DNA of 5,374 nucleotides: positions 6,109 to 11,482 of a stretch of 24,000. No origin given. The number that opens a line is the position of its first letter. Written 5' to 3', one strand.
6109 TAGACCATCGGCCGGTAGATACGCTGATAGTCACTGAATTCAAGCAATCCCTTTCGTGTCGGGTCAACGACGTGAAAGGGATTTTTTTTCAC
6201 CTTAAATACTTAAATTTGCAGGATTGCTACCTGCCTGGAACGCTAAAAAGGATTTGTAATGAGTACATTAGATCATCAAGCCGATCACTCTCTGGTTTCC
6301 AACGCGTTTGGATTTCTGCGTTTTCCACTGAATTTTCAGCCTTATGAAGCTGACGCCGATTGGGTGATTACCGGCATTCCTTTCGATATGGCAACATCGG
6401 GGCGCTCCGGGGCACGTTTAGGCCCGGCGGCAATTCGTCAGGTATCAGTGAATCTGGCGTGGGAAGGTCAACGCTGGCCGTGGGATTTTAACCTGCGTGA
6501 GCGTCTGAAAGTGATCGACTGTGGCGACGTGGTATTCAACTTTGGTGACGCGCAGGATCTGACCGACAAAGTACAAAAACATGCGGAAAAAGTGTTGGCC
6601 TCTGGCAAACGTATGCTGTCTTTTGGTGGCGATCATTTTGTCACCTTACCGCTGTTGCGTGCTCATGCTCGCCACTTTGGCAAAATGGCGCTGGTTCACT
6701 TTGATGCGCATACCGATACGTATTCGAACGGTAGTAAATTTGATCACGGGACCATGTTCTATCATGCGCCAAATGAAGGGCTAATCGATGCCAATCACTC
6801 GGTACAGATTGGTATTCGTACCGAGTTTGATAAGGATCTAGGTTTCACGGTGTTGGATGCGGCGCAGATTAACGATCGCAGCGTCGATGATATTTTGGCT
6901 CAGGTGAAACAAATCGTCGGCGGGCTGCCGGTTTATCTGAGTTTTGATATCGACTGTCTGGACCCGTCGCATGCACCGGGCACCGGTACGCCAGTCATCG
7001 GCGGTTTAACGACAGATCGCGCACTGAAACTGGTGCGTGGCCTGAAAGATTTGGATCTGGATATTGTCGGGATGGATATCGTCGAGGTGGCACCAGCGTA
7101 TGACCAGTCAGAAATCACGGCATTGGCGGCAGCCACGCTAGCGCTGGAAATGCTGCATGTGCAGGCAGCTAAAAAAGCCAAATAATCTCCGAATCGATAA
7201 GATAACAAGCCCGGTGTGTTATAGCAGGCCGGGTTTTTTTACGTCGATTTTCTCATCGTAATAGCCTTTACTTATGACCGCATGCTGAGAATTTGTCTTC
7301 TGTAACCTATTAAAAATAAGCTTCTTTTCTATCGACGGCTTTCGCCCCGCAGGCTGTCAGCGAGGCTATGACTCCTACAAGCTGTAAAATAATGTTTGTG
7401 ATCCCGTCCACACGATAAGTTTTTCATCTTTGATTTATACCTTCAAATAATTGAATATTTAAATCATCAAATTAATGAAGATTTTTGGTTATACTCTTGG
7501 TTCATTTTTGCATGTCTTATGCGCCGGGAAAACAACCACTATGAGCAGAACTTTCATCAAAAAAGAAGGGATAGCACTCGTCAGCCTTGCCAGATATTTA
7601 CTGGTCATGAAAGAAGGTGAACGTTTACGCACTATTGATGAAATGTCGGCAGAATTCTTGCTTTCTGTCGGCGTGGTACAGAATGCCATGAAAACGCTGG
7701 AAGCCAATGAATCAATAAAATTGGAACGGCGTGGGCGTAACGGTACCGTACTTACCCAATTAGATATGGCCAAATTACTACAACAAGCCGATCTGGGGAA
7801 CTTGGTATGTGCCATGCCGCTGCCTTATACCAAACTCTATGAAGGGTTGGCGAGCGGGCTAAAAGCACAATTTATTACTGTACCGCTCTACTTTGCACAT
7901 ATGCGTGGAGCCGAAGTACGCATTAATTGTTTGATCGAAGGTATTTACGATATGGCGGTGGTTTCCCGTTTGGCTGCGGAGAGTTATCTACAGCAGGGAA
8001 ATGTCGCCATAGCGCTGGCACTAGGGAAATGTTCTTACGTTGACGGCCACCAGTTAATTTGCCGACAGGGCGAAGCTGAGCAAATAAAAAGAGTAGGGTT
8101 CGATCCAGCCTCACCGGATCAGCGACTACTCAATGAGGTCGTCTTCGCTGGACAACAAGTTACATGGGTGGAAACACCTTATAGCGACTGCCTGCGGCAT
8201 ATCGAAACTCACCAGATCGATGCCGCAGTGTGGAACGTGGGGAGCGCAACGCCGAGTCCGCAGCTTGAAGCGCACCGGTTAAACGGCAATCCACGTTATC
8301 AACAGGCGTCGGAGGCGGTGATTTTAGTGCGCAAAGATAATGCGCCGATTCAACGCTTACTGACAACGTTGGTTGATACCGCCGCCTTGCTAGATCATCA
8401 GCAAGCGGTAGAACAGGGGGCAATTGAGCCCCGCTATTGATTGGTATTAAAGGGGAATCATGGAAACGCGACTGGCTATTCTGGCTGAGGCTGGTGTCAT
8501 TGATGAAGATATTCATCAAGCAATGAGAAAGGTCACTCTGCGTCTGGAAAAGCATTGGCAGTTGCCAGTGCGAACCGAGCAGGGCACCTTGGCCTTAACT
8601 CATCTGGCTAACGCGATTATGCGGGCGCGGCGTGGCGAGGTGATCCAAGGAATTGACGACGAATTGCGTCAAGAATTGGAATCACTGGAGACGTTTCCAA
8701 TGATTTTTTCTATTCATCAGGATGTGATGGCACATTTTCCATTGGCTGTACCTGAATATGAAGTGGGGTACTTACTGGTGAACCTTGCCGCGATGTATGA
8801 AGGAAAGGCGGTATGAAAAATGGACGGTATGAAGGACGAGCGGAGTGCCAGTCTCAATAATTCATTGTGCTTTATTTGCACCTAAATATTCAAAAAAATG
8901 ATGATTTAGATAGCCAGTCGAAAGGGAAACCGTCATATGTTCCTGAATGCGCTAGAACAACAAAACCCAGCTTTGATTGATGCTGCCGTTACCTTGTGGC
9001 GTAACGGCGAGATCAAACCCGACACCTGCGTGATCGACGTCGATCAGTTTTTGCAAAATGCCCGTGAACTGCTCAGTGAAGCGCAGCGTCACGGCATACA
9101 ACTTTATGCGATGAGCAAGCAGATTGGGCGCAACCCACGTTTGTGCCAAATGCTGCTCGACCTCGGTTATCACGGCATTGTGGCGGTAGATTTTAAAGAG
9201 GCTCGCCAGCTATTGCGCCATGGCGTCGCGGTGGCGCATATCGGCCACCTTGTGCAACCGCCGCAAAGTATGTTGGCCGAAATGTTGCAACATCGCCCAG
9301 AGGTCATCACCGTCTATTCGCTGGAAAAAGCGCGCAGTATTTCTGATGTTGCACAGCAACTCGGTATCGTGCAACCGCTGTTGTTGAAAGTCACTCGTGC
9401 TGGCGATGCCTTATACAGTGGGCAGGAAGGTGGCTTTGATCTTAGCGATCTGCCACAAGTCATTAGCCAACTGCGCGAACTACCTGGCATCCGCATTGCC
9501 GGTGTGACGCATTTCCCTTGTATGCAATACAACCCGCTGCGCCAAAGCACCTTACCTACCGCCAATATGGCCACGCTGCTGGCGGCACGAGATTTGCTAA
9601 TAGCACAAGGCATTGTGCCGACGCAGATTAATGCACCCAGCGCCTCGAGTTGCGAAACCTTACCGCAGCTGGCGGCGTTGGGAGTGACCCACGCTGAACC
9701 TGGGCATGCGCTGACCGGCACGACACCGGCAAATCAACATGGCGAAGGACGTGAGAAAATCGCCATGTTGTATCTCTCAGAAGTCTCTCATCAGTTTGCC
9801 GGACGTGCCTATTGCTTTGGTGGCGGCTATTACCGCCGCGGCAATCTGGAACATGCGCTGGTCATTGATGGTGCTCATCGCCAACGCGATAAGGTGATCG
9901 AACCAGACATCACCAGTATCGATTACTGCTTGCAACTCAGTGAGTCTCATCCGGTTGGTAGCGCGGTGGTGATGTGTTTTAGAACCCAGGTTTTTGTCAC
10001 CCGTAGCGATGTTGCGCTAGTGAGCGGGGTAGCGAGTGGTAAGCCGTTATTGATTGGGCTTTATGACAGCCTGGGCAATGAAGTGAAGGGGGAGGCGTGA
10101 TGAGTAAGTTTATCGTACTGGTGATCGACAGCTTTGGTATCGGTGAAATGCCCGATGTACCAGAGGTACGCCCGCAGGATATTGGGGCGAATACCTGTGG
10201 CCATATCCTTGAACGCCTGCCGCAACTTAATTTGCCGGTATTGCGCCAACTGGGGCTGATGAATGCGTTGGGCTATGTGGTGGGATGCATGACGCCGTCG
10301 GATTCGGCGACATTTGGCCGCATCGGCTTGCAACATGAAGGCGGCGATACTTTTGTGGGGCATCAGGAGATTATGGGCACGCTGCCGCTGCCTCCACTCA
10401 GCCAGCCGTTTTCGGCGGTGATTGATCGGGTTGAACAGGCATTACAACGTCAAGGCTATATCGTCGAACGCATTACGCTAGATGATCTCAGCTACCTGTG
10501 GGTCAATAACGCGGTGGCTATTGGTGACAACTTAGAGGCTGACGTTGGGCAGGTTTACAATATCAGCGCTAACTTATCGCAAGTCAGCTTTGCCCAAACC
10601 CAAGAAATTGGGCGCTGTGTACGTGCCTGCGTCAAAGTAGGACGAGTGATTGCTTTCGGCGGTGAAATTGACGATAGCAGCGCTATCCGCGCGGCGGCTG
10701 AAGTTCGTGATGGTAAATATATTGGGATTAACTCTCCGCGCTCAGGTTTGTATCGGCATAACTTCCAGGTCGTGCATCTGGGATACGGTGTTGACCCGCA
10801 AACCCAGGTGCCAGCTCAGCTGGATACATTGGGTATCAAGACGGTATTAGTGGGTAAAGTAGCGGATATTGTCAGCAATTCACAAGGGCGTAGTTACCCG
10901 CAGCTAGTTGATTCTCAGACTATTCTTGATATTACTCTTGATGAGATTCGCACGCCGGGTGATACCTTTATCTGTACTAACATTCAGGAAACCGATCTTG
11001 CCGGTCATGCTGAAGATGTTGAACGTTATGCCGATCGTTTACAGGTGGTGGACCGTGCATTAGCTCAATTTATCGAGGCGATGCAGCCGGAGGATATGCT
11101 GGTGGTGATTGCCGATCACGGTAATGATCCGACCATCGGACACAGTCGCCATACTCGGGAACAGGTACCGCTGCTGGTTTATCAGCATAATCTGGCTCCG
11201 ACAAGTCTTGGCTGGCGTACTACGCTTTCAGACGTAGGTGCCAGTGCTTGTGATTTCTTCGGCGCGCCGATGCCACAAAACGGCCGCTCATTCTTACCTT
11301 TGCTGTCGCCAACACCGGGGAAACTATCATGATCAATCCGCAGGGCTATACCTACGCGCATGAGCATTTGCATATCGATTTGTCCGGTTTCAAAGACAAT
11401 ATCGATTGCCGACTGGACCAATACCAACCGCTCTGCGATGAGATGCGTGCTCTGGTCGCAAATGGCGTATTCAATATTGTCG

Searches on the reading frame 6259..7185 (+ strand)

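Call 18: search_protein_families(library=ncbifam, proteins=[window:6259-7185:+], max_evalue=1e-10)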
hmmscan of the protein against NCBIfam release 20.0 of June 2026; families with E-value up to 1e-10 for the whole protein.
window:6259-7185:+ (308 aa): 4 families
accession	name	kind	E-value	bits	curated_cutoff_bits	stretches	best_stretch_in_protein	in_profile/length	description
NF002564.0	PRK02190.1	subfamily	6.4e-148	491.9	302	1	2-307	4-306/307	agmatinase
TIGR01230.1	agmatinase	equivalog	9.8e-103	343.5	174.3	1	23-300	3-274/275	agmatinase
TIGR01227.1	hutG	equivalog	7e-37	127.3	229.15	1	30-299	32-306/307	formimidoylglutamase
TIGR01229.1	rocF_arginase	equivalog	4.2e-24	85.4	227.6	1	99-296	66-290/300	arginase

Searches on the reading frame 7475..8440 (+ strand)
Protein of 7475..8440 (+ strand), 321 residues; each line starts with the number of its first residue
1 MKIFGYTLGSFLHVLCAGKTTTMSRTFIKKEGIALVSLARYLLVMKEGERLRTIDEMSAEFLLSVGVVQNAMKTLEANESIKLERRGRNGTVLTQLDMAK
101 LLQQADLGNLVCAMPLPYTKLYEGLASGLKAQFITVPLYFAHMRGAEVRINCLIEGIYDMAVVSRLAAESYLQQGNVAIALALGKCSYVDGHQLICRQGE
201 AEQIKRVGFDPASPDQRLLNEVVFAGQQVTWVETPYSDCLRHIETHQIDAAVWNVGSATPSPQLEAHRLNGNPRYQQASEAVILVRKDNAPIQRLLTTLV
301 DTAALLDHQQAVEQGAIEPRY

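Call 18: search_protein_families(library=ncbifam, proteins=[window:7475-8440:+], max_evalue=1e-10)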
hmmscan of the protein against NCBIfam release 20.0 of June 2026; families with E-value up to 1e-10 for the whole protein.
window:7475-8440:+ (321 aa): 1 family
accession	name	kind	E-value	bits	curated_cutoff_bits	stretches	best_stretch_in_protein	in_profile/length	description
NF041241.1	YhfZ_full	equivalog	7.9e-109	363.6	260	1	26-321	2-304/304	GntR family transcriptional regulator YhfZ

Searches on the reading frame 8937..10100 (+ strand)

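Call 18: search_protein_families(library=ncbifam, proteins=[window:8937-10100:+], max_evalue=1e-10)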
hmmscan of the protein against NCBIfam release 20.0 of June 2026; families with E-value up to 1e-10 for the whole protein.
window:8937-10100:+ (387 aa): 0 families

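Call 91: search_protein_families(library=pfam, proteins=[window:8937-10100:+], max_evalue=0.001)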
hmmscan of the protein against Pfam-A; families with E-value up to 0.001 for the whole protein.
window:8937-10100:+ (387 aa): 2 families
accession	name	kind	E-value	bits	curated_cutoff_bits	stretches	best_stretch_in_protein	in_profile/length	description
PF21279.3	YhfX-like_C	-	2.2e-35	121.6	27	1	278-371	1-96/97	YhfX-like, C-terminal domain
PF01168.26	Ala_racemase_N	-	3.2e-22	79.8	24.1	1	33-264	1-220/220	Alanine racemase, N-terminal domain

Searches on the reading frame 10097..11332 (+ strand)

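Call 18: search_protein_families(library=ncbifam, proteins=[window:10097-11332:+], max_evalue=1e-10)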
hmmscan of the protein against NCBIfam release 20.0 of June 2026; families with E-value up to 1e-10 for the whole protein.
window:10097-11332:+ (411 aa): 3 families
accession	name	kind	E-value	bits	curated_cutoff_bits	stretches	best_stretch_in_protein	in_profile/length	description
NF009049.0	PRK12383.1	equivalog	1.4e-191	636.8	254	1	2-403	1-401/408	phosphopentomutase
NF003766.0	PRK05362.1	equivalog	3.6e-53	180.7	256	2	230-400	219-392/396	phosphopentomutase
TIGR01696.1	deoB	equivalog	4.2e-42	144.3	341.2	2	232-398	212-381/381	phosphopentomutase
